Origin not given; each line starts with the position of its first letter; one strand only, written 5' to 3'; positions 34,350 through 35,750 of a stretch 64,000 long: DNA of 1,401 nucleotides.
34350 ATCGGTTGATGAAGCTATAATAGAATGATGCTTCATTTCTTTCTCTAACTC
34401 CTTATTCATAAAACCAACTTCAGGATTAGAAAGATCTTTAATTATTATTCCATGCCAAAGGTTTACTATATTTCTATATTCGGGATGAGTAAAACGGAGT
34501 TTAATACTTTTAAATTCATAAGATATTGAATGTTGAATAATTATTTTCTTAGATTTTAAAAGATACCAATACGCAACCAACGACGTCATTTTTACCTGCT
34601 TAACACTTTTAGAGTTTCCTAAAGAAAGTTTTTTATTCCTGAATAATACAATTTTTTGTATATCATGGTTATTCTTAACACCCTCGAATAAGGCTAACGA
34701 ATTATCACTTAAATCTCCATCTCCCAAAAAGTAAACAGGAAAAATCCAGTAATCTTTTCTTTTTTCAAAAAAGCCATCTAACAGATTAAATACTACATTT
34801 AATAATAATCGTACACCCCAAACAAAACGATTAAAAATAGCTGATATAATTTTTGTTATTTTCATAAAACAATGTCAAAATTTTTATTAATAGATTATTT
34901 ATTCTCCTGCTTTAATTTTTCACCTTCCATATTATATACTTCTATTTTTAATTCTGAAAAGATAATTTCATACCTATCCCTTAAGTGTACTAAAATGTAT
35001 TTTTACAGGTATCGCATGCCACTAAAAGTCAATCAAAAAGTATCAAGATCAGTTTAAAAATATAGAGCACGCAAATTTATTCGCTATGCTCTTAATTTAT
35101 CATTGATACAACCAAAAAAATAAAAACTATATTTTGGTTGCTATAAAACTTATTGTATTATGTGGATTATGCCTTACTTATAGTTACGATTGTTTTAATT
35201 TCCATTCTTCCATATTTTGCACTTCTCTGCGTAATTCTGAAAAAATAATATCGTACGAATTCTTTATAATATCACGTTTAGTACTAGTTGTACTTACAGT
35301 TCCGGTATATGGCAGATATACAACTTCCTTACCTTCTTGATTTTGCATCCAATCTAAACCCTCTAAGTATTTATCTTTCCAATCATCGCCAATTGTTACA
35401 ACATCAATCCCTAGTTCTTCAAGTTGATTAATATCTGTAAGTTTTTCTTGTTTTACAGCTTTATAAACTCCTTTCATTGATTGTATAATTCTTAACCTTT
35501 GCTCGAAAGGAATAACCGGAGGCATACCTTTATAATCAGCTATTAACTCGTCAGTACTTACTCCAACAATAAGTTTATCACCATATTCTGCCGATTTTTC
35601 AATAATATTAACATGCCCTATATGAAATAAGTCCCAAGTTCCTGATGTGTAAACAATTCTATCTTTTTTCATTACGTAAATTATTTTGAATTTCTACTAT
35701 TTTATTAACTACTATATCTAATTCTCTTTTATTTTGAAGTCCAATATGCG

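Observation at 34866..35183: Decayed duplicate of a cytidylyltransferase 3' end in the 318-bp spacer: a recombination seam between two modules of the locus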

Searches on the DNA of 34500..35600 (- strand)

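Call 42: search_rna_families(source=window, start=34500, end=35600, threshold=evalue, max_evalue=1)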
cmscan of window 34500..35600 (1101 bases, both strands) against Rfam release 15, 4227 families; matches with E-value up to 1: 0.
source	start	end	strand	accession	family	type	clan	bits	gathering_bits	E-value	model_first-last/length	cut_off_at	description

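Call 54: search_dna_similar(query=window:34866-35183:-, collection=plasmids, mode=distant, max_evalue=0.01, max_rows=10)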
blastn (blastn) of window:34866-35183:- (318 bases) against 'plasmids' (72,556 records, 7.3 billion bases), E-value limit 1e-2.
No match.

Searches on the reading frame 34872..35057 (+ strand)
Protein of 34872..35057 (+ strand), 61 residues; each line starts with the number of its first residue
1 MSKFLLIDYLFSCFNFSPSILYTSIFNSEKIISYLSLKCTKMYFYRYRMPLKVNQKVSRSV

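Call 61: search_protein_families(library=pfam, proteins=[window:34872-35057:+], max_evalue=1)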
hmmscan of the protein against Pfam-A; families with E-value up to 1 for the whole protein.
window:34872-35057:+ (61 aa): 0 families
